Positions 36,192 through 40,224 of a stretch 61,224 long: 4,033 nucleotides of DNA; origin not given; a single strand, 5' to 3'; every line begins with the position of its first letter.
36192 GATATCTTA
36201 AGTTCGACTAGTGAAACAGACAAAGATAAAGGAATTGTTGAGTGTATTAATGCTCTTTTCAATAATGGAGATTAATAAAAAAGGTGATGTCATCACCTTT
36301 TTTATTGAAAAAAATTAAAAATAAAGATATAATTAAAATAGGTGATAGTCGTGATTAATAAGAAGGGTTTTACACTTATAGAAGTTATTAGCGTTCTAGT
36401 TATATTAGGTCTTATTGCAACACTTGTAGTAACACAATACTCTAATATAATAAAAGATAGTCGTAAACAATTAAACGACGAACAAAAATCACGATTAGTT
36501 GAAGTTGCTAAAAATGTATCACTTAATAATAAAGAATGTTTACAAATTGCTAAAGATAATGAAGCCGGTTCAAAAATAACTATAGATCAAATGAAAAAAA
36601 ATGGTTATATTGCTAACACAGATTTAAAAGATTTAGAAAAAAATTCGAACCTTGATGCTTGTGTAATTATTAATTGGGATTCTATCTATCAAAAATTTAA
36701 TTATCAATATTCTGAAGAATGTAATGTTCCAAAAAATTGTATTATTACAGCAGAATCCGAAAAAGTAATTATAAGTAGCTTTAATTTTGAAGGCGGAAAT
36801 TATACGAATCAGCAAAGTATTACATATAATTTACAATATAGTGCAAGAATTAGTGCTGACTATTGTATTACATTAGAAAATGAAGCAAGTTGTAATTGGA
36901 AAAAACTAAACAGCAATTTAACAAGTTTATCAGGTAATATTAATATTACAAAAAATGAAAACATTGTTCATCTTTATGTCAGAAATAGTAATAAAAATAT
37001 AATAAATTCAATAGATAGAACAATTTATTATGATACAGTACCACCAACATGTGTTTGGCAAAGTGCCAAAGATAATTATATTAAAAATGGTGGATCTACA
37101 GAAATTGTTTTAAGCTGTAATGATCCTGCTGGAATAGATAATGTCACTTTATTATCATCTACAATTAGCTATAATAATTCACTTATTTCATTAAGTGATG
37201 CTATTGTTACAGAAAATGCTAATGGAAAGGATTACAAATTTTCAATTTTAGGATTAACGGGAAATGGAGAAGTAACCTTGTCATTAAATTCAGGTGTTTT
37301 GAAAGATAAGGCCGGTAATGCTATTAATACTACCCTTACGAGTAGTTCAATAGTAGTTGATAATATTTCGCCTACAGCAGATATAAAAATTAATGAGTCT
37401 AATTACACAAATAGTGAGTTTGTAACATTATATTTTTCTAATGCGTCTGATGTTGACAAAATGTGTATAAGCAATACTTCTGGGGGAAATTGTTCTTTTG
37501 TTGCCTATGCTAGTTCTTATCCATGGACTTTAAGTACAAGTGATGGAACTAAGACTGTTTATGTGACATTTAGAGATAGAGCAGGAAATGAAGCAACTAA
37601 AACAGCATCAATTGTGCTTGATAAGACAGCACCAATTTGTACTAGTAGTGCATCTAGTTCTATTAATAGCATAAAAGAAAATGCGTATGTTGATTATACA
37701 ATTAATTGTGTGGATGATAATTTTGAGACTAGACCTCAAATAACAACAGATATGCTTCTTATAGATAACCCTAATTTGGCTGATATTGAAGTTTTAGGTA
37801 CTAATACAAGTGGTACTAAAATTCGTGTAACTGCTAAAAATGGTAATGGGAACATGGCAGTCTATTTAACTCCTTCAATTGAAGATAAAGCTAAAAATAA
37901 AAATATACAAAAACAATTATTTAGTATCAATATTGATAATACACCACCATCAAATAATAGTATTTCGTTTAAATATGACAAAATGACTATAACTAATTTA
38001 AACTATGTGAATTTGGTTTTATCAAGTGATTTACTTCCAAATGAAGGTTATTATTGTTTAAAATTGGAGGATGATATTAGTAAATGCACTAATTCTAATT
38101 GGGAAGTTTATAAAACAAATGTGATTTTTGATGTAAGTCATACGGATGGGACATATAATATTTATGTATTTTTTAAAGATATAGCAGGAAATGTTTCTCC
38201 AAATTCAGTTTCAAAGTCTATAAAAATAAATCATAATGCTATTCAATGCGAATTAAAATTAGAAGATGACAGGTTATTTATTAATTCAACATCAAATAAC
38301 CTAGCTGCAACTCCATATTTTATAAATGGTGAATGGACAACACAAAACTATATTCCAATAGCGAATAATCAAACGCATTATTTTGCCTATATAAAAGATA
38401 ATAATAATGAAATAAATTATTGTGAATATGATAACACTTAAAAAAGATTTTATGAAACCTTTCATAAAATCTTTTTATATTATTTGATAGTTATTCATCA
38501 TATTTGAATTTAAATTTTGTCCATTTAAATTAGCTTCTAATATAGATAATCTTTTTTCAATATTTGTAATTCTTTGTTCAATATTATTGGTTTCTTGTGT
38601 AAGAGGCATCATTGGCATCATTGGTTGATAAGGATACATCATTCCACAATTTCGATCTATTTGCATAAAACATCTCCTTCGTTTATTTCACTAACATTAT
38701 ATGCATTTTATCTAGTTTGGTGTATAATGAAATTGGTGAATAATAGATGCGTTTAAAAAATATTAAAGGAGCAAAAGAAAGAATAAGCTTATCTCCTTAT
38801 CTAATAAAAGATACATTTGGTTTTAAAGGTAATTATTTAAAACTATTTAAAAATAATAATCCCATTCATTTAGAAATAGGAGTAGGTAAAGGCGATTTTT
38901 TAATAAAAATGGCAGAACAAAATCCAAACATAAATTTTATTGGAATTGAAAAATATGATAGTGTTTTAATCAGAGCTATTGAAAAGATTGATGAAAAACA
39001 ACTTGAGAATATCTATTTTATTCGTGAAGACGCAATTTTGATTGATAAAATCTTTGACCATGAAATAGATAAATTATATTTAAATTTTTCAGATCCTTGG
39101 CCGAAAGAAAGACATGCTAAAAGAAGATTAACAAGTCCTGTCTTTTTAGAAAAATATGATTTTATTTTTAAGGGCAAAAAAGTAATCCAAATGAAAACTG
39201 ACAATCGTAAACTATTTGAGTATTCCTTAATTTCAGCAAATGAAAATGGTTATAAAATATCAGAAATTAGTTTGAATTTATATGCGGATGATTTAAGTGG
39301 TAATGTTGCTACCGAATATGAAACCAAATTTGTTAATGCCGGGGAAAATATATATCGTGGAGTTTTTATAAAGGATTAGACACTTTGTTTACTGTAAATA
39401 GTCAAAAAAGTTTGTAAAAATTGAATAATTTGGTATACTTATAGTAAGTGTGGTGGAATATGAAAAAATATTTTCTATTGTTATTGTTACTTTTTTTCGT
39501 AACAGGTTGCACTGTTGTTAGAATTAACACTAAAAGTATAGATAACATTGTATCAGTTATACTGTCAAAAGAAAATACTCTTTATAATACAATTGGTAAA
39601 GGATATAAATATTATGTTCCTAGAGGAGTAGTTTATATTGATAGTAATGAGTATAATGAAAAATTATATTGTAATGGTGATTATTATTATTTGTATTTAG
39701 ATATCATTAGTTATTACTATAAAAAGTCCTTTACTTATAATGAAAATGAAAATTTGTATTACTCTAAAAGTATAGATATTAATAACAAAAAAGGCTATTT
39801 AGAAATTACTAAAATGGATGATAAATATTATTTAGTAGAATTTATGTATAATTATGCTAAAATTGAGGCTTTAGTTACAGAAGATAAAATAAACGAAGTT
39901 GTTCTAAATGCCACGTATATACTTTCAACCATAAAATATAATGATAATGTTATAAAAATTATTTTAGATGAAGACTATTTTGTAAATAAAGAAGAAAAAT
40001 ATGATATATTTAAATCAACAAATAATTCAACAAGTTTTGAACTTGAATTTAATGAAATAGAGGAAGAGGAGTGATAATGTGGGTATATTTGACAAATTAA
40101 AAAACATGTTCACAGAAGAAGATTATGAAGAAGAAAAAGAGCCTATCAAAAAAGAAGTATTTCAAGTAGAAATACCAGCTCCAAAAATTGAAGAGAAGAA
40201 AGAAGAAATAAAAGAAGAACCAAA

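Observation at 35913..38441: Orphan giant modular type IV prepilin next to a VirB2/TrbC-like two-TM protein, tucked behind rny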

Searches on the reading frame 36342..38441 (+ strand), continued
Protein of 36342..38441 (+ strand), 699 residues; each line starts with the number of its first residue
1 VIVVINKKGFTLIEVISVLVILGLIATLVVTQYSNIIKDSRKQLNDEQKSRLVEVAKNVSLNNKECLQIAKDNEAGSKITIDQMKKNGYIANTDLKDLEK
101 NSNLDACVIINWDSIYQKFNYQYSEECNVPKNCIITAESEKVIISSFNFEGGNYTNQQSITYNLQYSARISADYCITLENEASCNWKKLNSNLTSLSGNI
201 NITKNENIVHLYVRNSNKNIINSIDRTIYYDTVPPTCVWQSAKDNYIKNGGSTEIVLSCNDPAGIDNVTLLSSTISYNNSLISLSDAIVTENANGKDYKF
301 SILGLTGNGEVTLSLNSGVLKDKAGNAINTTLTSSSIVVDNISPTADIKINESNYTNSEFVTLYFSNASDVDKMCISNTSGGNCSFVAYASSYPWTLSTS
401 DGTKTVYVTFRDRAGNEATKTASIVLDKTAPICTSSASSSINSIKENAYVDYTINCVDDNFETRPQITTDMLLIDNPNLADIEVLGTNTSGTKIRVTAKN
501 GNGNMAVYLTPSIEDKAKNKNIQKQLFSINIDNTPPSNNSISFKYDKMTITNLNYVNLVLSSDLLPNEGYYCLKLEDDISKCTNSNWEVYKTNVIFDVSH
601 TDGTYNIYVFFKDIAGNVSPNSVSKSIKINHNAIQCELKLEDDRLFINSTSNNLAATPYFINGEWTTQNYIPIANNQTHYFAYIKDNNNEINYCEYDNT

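Call 63: search_protein_families(library=pfam, proteins=[L054:34-1794:+, L054:2732-4903:+, L054:7182-7775:+, L054:7780-8844:+, L054:8964-9341:+, L054:9380-9985:+, L054:9995-10453:+, L054:12039-12929:+, L054:13274-15307:+, L054:4931-5902:-], max_evalue=0.0001)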
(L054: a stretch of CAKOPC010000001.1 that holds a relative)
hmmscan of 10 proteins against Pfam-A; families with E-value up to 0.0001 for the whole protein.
L054:34-1794:+ (586 aa): 7 families
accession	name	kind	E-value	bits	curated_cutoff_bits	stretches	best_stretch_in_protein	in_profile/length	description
PF13361.12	UvrD_C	-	8.7e-78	262.6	25.6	1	165-489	1-349/350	UvrD-like helicase C-terminal domain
PF00580.27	UvrD-helicase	-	3.1e-47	162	23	1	2-160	108-271/271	UvrD/REP helicase N-terminal domain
PF13538.12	UvrD_C_2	-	2.8e-11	43.6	27.4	1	428-485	3-51/52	UvrD-like helicase C-terminal domain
PF01443.25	Viral_helicase1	-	2.9e-08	34.2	21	1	377-486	131-227/228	Viral superfamily 1 RNA helicase core domain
PF13245.12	AAA_19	-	1.1e-07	32.5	25.1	1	96-145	85-134/134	AAA domain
PF21196.3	PcrA_UvrD_tudor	-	2.3e-06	27.8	23.9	1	541-581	2-45/48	PcrA/UvrD tudor domain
PF13087.12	AAA_12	-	1e-05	25.7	27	0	370-486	84-191/195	AAA domain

L054:2732-4903:+ (723 aa): 7 families
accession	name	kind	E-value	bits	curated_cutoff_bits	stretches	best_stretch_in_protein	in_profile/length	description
PF17764.6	PriA_3primeBD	-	4.3e-21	75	22.7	1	5-102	2-96/96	3'DNA-binding domain (3'BD)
PF00270.35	DEAD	-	2.5e-19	70.1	26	1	197-358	2-163/167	DEAD/DEAH box helicase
PF04851.21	ResIII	-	5e-19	69.2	22.5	1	194-355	3-163/164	Type III restriction enzyme, res subunit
PF18074.6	PriA_C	-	9.9e-19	68.4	26.9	1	628-720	1-95/95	Primosomal protein N C-terminal domain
PF18319.7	Zn_ribbon_PriA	-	5e-13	49.2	26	1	442-467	1-26/27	PriA DNA helicase Cys-rich region (CRR) domain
PF00271.37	Helicase_C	-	6.3e-13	49.4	23.5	1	490-583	28-108/110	Helicase conserved C-terminal domain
PF05970.20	PIF1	-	2.9e-05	24.2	25.9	0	195-246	2-55/223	PIF1-like helicase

L054:7182-7775:+ (197 aa): 2 families
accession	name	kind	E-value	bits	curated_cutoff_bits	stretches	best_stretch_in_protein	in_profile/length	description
PF09335.16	VTT_dom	-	6.3e-20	72.3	33.9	1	43-160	4-122/123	VTT domain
PF06695.16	Sm_multidrug_ex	-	7.6e-05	23.7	30.7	1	39-149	5-116/121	Putative small multi-drug export protein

L054:7780-8844:+ (354 aa): 1 family
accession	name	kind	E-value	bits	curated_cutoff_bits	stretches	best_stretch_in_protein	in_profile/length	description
PF02646.22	RmuC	-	7e-57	193.2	26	1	69-348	3-287/291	RmuC family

L054:8964-9341:+ (125 aa): 0 families

L054:9380-9985:+ (201 aa): 0 families

L054:9995-10453:+ (152 aa): 1 family
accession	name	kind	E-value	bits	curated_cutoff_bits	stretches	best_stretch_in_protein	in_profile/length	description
PF07963.17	N_methyl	-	2.8e-07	30.3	21.2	1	4-27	3-26/27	Prokaryotic N-terminal methylation motif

L054:12039-12929:+ (296 aa): 1 family
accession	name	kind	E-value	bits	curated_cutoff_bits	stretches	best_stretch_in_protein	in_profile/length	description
PF01261.30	AP_endonuc_2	-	4.3e-44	151.5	31.1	1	24-280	3-248/249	Xylose isomerase-like TIM barrel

L054:13274-15307:+ (677 aa): 2 families
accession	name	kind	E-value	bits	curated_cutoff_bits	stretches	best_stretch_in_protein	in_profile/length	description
PF00905.27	Transpeptidase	-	5.4e-46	157.6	22.1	1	341-658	2-297/299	Penicillin binding protein transpeptidase domain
PF03717.20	PBP_dimer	-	6.3e-33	115.1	24.4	1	64-293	2-172/180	Penicillin-binding Protein dimerisation domain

L054:4931-5902:- (323 aa): 3 families
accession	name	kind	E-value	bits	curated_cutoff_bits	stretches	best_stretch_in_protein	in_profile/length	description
PF13616.12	Rotamase_3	-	2.6e-27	96.1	22.5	1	150-260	13-115/116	PPIC-type PPIASE domain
PF00639.27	Rotamase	-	2.7e-25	89.6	21.7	1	157-258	1-96/97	PPIC-type PPIASE domain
PF13145.12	Rotamase_2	-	5.1e-07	31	27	1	137-271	2-121/121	PPIC-type PPIASE domain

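Call 64: search_protein_families(library=pfam, proteins=[L015:1459-2913:+, L015:3050-4060:+, L015:4061-4498:+, L015:4479-5093:+, L015:5077-6915:+, L015:6989-8770:+, L015:8787-9926:+, L015:13664-14599:+, L015:14631-15884:+, L015:16791-18977:+], max_evalue=0.0001)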
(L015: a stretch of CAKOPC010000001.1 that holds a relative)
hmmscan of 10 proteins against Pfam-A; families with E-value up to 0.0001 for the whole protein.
L015:1459-2913:+ (484 aa): 0 families

L015:3050-4060:+ (336 aa): 3 families
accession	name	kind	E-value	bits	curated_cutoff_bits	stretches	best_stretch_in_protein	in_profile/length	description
PF01628.27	HrcA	-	4.6e-49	167.7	22.2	1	111-323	2-215/215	HrcA protein C terminal domain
PF03444.21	HrcA_DNA-bdg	-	3e-06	27.2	21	1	9-62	1-54/79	Winged helix-turn-helix transcription repressor, HrcA DNA-binding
PF01726.22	LexA_DNA_bind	-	3e-05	24.1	23.7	1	10-64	4-59/65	LexA DNA binding domain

L015:4061-4498:+ (145 aa): 0 families

L015:4479-5093:+ (204 aa): 1 family
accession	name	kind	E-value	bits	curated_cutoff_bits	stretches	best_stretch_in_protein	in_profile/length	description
PF01025.24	GrpE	-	5.8e-47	159.9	25.8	1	26-189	3-164/165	GrpE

L015:5077-6915:+ (612 aa): 2 families
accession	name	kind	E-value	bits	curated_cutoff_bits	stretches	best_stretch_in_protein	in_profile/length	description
PF00012.26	HSP70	-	1.4e-247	823.2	20.6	2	79-576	100-598/599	Hsp70 protein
PF06723.19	MreB_Mbl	-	1.6e-21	76.9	27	1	6-349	2-316/327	MreB/Mbl protein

L015:6989-8770:+ (593 aa): 2 families
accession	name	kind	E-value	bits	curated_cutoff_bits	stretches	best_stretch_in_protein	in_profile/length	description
PF01432.26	Peptidase_M3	-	2.4e-68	232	27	1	201-579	2-455/457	Peptidase family M3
PF08439.15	Peptidase_M3_N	-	1.7e-18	67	25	1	112-181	1-70/70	Oligopeptidase F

L015:8787-9926:+ (379 aa): 3 families
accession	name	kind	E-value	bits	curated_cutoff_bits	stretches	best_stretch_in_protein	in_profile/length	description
PF01556.23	DnaJ_C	-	1.4e-42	145.7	26.6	1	136-346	5-152/152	DnaJ C terminal domain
PF00226.36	DnaJ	-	6.2e-27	93.9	27.8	1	5-66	1-63/63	DnaJ domain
PF00684.25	DnaJ_CXXCXGXG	-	5.8e-13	49.3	32.7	1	159-220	1-65/65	DnaJ central domain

L015:13664-14599:+ (311 aa): 0 families

L015:14631-15884:+ (417 aa): 2 families
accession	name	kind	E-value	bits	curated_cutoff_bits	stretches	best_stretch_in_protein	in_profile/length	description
PF00919.26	UPF0004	-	3.1e-24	85.3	27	1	2-84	1-84/98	Uncharacterized protein family UPF0004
PF04055.27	Radical_SAM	-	1.8e-22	80.7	29.5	1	144-311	2-165/166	Radical SAM superfamily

L015:16791-18977:+ (728 aa): 9 families
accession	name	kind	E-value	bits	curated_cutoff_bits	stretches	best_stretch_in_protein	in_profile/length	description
PF13245.12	AAA_19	-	1.1e-41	142.6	25.1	1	328-467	1-134/134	AAA domain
PF13604.12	AAA_30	-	2e-37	129.2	27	1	324-507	2-171/191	AAA domain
PF14490.11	HHH_RecD2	-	7e-21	74.4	27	1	151-238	5-92/92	ATP-dependent RecD2 DNA helicase HHH domain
PF13538.12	UvrD_C_2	-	9.4e-18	64.3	27.4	1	650-697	2-52/52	UvrD-like helicase C-terminal domain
PF23139.1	OB_YrrC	-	3.6e-17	62.5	27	1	2-82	2-76/76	ATP-dependent DNA helicase YrrC, OB-fold domain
PF18335.7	SH3_13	-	2e-16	60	41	1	568-632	1-65/65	ATP-dependent RecD-like DNA helicase SH3 domain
PF01443.25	Viral_helicase1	-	7.2e-12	46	21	0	592-697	125-227/228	Viral superfamily 1 RNA helicase core domain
PF13086.12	AAA_11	-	9.7e-10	39.1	27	0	325-362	3-41/257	AAA domain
PF20720.3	nSTAND3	-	4.2e-05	23.7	27.2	1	330-368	9-46/155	Novel STAND NTPase 3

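Call 72: search_protein_families(library=phrogs, proteins=[window:36351-38441:+], max_evalue=0.01)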
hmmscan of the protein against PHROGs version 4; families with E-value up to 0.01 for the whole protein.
window:36351-38441:+ (696 aa): 5 families
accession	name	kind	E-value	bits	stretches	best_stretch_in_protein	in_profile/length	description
phrog_11596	-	unknown function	1.1e-09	39.4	1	4-98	5-91/187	-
phrog_10597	-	unknown function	1.9e-05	25.5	1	1-32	1-32/59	-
phrog_10898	-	unknown function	3.9e-05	24.5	1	345-450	19-139/221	-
phrog_13280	-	unknown function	0.001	19.9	1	4-25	3-24/67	-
phrog_27437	-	unknown function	0.0027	18.9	1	2-38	5-41/140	-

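Call 76: find_encoding_contigs(protein=P0023, flank=10000, max_places=1)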
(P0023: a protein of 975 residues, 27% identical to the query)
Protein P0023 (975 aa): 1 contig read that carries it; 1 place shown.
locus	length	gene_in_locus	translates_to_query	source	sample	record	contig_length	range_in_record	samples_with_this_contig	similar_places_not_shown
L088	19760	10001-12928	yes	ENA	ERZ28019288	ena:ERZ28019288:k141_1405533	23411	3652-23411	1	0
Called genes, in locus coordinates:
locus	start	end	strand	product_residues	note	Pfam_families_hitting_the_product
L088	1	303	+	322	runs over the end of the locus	PF01501:Glyco_transf_8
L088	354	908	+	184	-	PF04011:LemA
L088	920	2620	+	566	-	PF09972:DUF2207, PF20990:DUF2207_C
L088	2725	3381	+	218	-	-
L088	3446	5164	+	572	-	PF00664:ABC_membrane, PF00005:ABC_tran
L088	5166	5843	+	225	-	-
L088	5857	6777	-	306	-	PF11858:DUF3378, PF01351:RNase_HII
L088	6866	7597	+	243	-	PF02674:Colicin_V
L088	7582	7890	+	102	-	PF00085:Thioredoxin, PF13098:Thioredoxin_2 (weak)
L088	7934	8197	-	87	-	PF01381:HTH_3 (weak)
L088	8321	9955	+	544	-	PF09479:Flg_new (weak), PF18998:Flg_new_2 (weak), PF21722:Gly_rich_2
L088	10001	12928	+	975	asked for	PF07963:N_methyl (weak), PF09136:Glucodextran_B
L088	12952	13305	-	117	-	PF01205:Impact_N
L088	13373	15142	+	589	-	PF01541:GIY-YIG, PF27096:UvrC_M, PF22920:UvrC_RNaseH, PF08459:UvrC_RNaseH_dom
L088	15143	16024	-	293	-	PF17761:DUF1016_N, PF06250:YhcG_C, PF13588:HSDR_N_2 (weak)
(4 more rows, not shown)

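Call 85: find_encoding_contigs(protein=P0032, flank=10000, max_places=1)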
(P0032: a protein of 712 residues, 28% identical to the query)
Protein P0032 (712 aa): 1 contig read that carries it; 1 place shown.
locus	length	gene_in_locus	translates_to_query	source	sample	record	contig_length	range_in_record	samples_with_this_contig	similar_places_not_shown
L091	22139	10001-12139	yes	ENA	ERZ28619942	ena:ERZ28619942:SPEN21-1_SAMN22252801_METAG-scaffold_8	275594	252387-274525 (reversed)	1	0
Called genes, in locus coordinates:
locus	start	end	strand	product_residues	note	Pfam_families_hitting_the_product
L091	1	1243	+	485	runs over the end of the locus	PF01425:Amidase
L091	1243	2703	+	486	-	PF02934:GatB_N, PF02637:GatB_Yqey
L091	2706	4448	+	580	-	PF01336:tRNA_anti-codon, PF00152:tRNA-synt_2, PF02938:GAD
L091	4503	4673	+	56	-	-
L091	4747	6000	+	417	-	PF00871:Acetate_kinase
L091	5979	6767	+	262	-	-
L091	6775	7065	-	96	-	-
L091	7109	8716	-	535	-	PF06418:CTP_synth_N, PF00117:GATase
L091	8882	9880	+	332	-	-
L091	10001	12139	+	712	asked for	PF07963:N_methyl (weak), PF16403:Bact_surface_Ig-like (weak)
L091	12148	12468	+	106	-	-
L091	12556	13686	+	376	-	PF00266:Aminotran_5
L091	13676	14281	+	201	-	-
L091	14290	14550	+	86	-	PF00085:Thioredoxin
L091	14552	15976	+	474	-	-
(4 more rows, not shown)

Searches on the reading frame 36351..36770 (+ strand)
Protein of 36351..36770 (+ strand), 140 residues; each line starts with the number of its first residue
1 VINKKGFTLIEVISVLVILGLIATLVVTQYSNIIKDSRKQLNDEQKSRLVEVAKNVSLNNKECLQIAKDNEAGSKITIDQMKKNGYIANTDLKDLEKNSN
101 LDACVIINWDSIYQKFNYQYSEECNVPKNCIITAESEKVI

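Call 70: search_solved_structures(query=window:36351-36770:+, max_evalue=1, show_alignments=2)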
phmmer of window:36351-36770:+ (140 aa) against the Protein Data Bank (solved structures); distinct sequences matched with E-value up to 1: 16.
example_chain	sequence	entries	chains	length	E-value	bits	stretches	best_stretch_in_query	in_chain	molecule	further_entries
9egp_A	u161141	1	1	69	0.00018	24.5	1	3-47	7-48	Geopilin domain 1 protein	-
9lab_B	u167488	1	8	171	0.00075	22.5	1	3-110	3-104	MSHA major pilin subunit MshA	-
7tgg_A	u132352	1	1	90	0.0009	22.3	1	3-32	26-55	Geopilin domain 1 protein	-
8tob_GA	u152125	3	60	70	0.027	17.5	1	8-52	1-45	Fimbrial protein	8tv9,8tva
8tum_e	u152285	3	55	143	0.099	15.7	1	7-37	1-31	Type IV major pilin protein PilA | Pilin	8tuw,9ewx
1oqw_A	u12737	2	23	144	0.099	15.7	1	7-37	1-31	Fimbrial protein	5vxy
5wda_A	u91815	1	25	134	0.19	14.7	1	7-35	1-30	General secretion pathway protein G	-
9laa_A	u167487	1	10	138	0.2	14.7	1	5-38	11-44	Type IV pilin protein PilA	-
8uhf_A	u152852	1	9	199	0.37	13.8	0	8-93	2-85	Toxin co-regulated pilin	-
3sok_A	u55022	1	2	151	0.41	13.7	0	7-38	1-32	Fimbrial protein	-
2m7g_A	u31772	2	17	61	0.48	13.5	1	7-32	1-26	Geopilin domain 1 protein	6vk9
6xxe_A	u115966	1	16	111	0.55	13.3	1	7-55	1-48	Uncharacterized protein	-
6xhp_A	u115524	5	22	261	0.58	13.2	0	32-76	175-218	Ribitol-5-phosphate cytidylyltransferase 1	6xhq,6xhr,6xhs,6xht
8qqj_J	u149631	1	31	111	0.63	13.1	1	7-54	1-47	Type IV narrow pilus major component PilA5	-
7dm0_A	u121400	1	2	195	0.8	12.8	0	43-74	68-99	Biofilm-associated surface protein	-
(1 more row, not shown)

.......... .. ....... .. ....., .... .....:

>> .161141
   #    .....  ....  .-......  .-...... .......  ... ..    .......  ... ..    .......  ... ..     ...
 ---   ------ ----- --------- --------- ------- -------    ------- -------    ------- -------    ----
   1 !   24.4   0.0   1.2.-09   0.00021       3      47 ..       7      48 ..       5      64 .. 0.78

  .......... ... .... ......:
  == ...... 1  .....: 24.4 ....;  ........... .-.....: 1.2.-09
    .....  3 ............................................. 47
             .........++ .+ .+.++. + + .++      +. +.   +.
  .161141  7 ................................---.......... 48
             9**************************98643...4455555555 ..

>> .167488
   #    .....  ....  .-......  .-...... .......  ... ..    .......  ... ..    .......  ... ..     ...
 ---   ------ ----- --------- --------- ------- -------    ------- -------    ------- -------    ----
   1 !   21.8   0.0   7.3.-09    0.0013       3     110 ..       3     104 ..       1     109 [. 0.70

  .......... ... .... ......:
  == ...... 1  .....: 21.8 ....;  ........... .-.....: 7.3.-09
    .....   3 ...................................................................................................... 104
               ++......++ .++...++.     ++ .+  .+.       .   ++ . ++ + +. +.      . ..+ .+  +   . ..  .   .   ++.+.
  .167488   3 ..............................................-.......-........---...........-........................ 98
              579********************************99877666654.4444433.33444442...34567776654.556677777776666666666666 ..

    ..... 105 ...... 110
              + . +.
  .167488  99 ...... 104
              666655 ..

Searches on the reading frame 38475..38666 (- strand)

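Call 3: search_protein_families(library=pfam, proteins=[window:38475-38666:-], max_evalue=1)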
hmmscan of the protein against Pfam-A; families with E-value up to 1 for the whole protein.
window:38475-38666:- (63 aa): 3 families
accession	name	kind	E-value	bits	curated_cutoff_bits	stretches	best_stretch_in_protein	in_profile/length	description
PF18719.7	ArlS_N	-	0.031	14.9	27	1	22-58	6-42/140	ArlS sensor domain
PF16326.10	ABC_tran_CTD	-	0.055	14.1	32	1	24-54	8-38/69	ABC transporter C-terminal domain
PF23991.1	DUF7310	-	0.058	14.3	40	1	22-47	28-53/83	Coiled-coil region of unknown function (DUF7310)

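Call 4: search_protein_families(library=ncbifam, proteins=[window:38475-38666:-], max_evalue=1)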
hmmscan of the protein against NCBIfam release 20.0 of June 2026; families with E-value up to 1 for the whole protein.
window:38475-38666:- (63 aa): 0 families

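Call 72: search_protein_families(library=phrogs, proteins=[window:38475-38666:-], max_evalue=0.01)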
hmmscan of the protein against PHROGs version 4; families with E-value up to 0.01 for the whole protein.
window:38475-38666:- (63 aa): 0 families

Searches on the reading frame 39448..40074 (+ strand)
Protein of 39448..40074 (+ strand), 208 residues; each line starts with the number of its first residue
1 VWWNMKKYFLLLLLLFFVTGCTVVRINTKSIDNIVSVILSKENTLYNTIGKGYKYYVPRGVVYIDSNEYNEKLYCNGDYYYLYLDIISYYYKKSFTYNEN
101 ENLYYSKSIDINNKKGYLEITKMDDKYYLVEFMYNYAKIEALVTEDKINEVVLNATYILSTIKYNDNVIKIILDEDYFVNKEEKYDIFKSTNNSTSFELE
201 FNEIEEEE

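Call 3: search_protein_families(library=pfam, proteins=[window:39448-40074:+], max_evalue=1)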
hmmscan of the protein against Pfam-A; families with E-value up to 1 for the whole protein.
window:39448-40074:+ (208 aa): 1 family
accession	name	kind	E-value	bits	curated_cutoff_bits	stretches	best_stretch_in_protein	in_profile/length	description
PF08139.17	LPAM_1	-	0.00049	20.8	20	1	5-21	1-17/18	Prokaryotic membrane lipoprotein lipid attachment site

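Call 4: search_protein_families(library=ncbifam, proteins=[window:39448-40074:+], max_evalue=1)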
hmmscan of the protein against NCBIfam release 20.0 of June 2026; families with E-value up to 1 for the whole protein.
window:39448-40074:+ (208 aa): 1 family
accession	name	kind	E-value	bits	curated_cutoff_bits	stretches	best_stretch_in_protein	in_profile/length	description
NF047847.2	SS_mature_LptM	equivalog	0.32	11.1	27.7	1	5-21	1-20/31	LPS translocon maturation chaperone LptM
